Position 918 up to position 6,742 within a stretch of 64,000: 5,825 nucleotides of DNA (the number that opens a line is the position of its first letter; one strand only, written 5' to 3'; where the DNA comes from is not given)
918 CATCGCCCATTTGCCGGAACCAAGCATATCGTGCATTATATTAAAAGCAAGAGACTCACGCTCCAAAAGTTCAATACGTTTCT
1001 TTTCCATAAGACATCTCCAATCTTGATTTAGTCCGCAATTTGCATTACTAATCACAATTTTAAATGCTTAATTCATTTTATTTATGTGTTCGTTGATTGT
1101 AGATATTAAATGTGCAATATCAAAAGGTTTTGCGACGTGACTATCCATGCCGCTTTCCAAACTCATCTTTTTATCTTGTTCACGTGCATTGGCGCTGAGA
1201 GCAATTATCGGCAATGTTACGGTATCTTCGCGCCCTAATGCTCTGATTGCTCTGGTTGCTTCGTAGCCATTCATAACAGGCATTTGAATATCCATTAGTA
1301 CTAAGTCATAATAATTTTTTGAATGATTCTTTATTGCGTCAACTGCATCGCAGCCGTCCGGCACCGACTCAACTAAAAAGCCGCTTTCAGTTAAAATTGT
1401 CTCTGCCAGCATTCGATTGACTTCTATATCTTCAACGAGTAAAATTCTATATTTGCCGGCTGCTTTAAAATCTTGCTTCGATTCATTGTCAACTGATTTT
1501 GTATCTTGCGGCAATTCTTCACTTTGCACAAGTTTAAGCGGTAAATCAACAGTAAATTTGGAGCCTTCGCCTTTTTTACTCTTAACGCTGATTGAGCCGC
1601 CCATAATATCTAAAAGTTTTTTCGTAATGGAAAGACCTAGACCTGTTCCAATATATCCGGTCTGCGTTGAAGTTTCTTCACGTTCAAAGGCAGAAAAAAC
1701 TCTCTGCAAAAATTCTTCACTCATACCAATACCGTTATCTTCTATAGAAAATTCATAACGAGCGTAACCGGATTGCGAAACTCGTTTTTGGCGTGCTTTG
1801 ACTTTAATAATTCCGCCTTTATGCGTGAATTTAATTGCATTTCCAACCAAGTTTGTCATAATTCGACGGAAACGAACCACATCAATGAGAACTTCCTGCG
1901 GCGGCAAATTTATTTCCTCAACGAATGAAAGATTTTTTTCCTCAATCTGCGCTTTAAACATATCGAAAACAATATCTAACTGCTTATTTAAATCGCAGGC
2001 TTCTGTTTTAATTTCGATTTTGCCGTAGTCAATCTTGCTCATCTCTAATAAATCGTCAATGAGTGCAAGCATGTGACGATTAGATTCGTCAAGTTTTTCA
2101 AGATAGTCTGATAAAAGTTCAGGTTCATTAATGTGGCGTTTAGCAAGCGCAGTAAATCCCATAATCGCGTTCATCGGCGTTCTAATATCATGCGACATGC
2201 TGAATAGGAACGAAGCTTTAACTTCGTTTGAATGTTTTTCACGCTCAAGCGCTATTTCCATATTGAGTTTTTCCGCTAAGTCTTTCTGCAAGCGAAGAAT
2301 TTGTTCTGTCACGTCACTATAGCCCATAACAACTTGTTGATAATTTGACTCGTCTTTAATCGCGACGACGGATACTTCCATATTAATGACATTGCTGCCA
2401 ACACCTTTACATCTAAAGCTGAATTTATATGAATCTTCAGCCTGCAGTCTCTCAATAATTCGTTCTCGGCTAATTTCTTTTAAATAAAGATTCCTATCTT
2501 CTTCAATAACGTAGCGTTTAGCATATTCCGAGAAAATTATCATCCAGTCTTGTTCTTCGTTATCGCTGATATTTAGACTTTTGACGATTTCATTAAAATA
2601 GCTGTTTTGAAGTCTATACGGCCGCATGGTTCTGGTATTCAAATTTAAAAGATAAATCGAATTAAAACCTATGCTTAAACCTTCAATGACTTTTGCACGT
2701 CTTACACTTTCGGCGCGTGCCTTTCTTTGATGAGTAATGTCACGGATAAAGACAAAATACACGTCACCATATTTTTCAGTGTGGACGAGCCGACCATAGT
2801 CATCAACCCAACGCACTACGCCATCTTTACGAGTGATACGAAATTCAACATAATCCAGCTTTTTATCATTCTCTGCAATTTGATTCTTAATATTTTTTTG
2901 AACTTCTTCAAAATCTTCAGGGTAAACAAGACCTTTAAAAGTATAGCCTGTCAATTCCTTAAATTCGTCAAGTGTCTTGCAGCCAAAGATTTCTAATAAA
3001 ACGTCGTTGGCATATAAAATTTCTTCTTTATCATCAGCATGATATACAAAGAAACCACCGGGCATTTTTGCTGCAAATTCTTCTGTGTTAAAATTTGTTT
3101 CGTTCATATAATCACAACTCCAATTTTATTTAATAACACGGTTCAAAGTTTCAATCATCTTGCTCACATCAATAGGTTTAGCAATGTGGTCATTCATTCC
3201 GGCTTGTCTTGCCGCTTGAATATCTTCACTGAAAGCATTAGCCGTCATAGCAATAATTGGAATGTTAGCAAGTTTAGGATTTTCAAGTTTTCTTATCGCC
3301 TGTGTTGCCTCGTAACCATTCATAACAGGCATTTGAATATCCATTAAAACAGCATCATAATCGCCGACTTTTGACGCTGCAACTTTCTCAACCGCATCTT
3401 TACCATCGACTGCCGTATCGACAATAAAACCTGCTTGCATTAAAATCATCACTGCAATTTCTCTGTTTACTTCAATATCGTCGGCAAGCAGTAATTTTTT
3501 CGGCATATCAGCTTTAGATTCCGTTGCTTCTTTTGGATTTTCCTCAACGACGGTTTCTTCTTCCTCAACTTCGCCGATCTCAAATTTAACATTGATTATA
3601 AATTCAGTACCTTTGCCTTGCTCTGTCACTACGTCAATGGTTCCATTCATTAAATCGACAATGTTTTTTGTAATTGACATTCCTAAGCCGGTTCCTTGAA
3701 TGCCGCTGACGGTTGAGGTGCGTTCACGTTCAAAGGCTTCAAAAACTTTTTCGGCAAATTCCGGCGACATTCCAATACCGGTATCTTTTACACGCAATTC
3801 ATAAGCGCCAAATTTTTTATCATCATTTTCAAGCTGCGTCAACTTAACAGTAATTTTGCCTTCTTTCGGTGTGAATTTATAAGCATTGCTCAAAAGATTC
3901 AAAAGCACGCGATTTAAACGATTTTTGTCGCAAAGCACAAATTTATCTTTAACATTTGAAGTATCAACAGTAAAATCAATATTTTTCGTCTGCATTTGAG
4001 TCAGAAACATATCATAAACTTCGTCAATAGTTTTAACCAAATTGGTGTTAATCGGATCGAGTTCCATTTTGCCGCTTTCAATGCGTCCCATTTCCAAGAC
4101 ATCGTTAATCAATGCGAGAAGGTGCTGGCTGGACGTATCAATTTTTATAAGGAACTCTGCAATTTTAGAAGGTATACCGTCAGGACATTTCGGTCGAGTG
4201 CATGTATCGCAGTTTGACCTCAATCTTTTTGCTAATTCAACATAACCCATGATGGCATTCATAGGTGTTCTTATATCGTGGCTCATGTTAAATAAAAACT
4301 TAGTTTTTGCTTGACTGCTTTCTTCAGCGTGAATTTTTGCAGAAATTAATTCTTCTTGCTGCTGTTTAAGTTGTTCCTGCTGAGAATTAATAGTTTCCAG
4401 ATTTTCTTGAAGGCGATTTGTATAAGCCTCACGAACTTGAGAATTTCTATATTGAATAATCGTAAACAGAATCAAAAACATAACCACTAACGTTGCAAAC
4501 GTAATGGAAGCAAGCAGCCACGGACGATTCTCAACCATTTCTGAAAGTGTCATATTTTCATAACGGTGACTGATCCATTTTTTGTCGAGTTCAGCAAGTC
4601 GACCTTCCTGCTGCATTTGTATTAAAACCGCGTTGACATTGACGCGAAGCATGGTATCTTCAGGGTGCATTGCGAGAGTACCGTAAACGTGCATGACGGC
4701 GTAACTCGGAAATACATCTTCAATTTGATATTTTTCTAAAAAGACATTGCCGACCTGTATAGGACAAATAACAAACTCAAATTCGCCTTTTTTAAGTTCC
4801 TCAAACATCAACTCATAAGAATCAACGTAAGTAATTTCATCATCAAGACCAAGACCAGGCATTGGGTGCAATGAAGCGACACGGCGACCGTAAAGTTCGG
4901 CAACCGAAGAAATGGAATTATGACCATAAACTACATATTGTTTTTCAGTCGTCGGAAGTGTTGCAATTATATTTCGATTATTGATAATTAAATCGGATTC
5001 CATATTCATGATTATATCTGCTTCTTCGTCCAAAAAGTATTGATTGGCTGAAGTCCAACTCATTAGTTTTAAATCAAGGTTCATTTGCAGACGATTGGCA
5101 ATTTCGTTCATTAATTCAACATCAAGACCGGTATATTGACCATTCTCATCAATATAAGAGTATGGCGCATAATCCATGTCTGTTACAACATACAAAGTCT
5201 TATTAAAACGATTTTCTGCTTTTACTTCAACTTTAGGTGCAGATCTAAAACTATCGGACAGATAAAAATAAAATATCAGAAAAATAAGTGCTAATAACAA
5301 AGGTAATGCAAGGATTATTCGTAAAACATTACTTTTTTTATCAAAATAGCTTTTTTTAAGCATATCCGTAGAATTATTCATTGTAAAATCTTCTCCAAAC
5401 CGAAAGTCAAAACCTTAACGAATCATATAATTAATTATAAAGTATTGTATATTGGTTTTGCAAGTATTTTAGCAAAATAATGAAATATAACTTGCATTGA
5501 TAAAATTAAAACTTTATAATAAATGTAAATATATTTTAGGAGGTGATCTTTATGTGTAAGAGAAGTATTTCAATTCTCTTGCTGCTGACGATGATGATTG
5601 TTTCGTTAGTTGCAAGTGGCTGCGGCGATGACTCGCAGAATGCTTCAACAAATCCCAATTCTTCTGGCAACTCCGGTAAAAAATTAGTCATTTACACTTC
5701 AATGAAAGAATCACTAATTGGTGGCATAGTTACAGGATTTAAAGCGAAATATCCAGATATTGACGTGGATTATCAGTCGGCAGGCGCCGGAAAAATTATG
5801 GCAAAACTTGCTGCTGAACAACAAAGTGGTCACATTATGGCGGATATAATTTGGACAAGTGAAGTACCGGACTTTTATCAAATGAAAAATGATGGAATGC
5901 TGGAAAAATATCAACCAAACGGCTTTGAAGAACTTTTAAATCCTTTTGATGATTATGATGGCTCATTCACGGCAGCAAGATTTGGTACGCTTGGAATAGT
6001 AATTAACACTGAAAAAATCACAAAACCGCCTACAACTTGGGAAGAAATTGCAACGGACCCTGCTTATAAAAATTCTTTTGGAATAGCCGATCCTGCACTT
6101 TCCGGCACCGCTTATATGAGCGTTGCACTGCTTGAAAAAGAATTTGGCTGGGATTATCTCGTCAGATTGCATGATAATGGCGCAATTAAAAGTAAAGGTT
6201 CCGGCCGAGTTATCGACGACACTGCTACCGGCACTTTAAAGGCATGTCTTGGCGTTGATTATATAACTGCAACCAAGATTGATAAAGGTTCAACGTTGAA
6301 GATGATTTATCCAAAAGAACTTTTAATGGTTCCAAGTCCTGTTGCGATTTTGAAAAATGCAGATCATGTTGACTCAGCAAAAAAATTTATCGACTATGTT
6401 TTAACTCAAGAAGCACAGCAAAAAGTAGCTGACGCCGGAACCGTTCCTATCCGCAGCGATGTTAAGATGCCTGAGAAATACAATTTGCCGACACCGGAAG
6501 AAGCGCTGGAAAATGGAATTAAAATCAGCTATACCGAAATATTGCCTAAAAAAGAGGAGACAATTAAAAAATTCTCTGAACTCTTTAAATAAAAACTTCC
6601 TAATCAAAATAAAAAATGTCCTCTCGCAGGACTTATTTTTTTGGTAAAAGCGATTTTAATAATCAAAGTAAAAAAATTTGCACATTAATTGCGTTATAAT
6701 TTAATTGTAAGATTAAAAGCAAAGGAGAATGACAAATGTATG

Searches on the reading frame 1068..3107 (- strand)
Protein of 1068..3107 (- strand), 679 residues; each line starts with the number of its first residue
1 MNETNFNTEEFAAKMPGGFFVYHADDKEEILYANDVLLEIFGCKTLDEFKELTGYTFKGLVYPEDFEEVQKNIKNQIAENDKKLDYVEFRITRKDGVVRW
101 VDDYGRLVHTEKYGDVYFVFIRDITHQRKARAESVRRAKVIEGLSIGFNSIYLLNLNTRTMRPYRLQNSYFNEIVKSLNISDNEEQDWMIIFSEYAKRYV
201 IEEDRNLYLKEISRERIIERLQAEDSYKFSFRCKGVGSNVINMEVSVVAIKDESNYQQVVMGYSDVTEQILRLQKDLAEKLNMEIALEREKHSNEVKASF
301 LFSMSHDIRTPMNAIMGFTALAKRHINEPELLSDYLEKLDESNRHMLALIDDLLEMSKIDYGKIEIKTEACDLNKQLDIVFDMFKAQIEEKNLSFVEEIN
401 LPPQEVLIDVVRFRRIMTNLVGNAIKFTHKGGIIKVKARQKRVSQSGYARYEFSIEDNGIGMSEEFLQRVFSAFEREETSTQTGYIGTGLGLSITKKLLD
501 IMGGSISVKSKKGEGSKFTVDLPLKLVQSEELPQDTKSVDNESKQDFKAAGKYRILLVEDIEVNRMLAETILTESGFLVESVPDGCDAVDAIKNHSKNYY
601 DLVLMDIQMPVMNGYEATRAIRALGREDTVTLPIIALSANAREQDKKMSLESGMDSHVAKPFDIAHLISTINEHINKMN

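Call 55: search_protein_families(library=ncbifam, max_evalue=1e-10, proteins=[window:1068-3107:-])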
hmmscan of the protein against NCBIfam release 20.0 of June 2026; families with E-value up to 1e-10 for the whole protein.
window:1068-3107:- (679 aa): 95 families (the best 25 are shown)
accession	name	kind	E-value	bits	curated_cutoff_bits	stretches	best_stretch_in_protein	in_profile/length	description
NF041947.1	LuxQ_Vibrio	equivalog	1.2e-82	278.2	1200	1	249-671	431-835/843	quorum-sensing autoinducer 2 sensor kinase/phosphatase LuxQ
TIGR02956.1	TMAO_torS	equivalog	1.1e-79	268.7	676.5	1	278-676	445-821/967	TMAO reductase system sensor histidine kinase/response regulator TorS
NF008318.0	PRK11107.1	equivalog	2.2e-77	261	890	2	279-530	275-524/920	two-component sensor histidine kinase BarA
NF008302.0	PRK11091.1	equivalog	7.6e-73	245.9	838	1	271-676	260-644/779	aerobic respiration two-component sensor histidine kinase ArcB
NF011874.0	PRK15347.1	equivalog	7.1e-69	232.8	852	2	282-529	383-619/921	two component system sensor kinase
NF045901.1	HisKinLetSLeg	equivalog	8.8e-68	229.1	1650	2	266-532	260-526/906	two-component system sensor histidine kinase LetS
NF038297.2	hybrid_HK_HrmK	equivalog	2.5e-67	227.9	725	1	268-672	209-605/607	hybrid histidine kinase/response regulator HrmK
NF008099.0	PRK10841.1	equivalog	3.8e-62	210.3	920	2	283-533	457-699/949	two-component system sensor histidine kinase RcsC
NF047874.1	MASE3_PAS_HK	subfamily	4.8e-53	180.9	560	1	200-541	305-642/655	MASE3 domain-containing sensor histidine kinase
NF046044.1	PnpS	equivalog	1.4e-50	172.4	400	1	287-523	160-390/390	two-component system histidine kinase PnpS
NF007420.1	PRK09959.1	equivalog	2.7e-50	171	1995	1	253-667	675-1066/1197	acid-sensing system histidine kinase EvgS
NF041832.1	near_NosP_CTERM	subfamily_domain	6.6e-46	157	400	1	293-671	3-366/370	NahK/ErcS family hybrid sensor histidine kinase/response regulator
NF041880.1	EPS_EpsF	equivalog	4.7e-44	150.7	900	1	286-523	263-492/492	response regulator EpsF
NF033092.0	HK_WalK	equivalog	6.2e-44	150.6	725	1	288-524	364-594/594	cell wall metabolism sensor histidine kinase WalK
NF047465.1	hybrid_HK_LvrA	exception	1.6e-40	138.9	1200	1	234-671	138-580/819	hybrid histidine kinase/response regulator LvrA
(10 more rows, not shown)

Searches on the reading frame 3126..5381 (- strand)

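Call 55: search_protein_families(library=ncbifam, max_evalue=1e-10, proteins=[window:3126-5381:-])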
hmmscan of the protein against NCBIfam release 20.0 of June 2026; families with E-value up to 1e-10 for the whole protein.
window:3126-5381:- (751 aa): 79 families (the best 25 are shown)
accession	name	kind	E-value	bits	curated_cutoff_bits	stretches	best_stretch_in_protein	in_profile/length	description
TIGR02956.1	TMAO_torS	equivalog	1.3e-76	258.6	676.5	1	324-750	421-820/967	TMAO reductase system sensor histidine kinase/response regulator TorS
NF041947.1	LuxQ_Vibrio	equivalog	1.2e-73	248.4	1200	1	347-746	460-835/843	quorum-sensing autoinducer 2 sensor kinase/phosphatase LuxQ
NF008318.0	PRK11107.1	equivalog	1.1e-69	235.5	890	2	320-609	250-527/920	two-component sensor histidine kinase BarA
NF011874.0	PRK15347.1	equivalog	2.1e-67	227.9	852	2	328-600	363-614/921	two component system sensor kinase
NF008302.0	PRK11091.1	equivalog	9.9e-66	222.4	838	1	352-749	276-642/779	aerobic respiration two-component sensor histidine kinase ArcB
NF045901.1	HisKinLetSLeg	equivalog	1.1e-60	205.6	1650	2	318-601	259-519/906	two-component system sensor histidine kinase LetS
NF038297.2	hybrid_HK_HrmK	equivalog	4e-58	197.5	725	1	253-744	130-602/607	hybrid histidine kinase/response regulator HrmK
NF008099.0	PRK10841.1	equivalog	1.3e-54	185.3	920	2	350-598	461-688/949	two-component system sensor histidine kinase RcsC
NF047874.1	MASE3_PAS_HK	subfamily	6e-52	177.3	560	1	338-615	381-640/655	MASE3 domain-containing sensor histidine kinase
NF046044.1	PnpS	equivalog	4.7e-46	157.6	400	1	356-598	167-389/390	two-component system histidine kinase PnpS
NF007420.1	PRK09959.1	equivalog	3e-45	154.2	1995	1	349-741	702-1065/1197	acid-sensing system histidine kinase EvgS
NF047465.1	hybrid_HK_LvrA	exception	5.6e-45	153.7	1200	1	324-739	167-573/819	hybrid histidine kinase/response regulator LvrA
NF041832.1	near_NosP_CTERM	subfamily_domain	2.1e-39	135.7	400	1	354-748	2-368/370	NahK/ErcS family hybrid sensor histidine kinase/response regulator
NF033092.0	HK_WalK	equivalog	4.8e-38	131.1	725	1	353-598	366-592/594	cell wall metabolism sensor histidine kinase WalK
TIGR02966.1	phoR_proteo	equivalog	4.8e-36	124.4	334.2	1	330-596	84-331/333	phosphate regulon sensor histidine kinase PhoR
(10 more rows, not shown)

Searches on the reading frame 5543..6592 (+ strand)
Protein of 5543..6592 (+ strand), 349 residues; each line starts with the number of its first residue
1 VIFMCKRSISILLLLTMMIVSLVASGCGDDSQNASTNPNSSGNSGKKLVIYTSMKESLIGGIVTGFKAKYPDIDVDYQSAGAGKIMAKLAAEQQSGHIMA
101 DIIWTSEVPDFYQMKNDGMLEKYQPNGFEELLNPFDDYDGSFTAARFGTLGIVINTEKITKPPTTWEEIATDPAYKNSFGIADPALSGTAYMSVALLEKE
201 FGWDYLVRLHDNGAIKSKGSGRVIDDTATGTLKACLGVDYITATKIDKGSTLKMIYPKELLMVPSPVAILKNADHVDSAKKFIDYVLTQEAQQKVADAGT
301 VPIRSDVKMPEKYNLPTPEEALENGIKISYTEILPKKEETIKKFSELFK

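Call 55: search_protein_families(library=ncbifam, max_evalue=1e-10, proteins=[window:5543-6592:+])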
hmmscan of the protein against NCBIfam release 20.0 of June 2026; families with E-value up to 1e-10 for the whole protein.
window:5543-6592:+ (349 aa): 3 families
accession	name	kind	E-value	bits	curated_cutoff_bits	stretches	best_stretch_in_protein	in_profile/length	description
TIGR03261.1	phnS2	equivalog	2.1e-37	128.9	392.75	1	18-348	7-329/334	putative 2-aminoethylphosphonate ABC transporter substrate-binding protein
NF011620.1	PRK15046.1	equivalog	1.3e-29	103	310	1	58-344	38-332/334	2-aminoethylphosphonate ABC transporter substrate-binding protein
TIGR03227.1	PhnS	equivalog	6.1e-20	71.4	395.3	1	69-313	58-310/360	2-aminoethylphosphonate ABC transporter substrate-binding protein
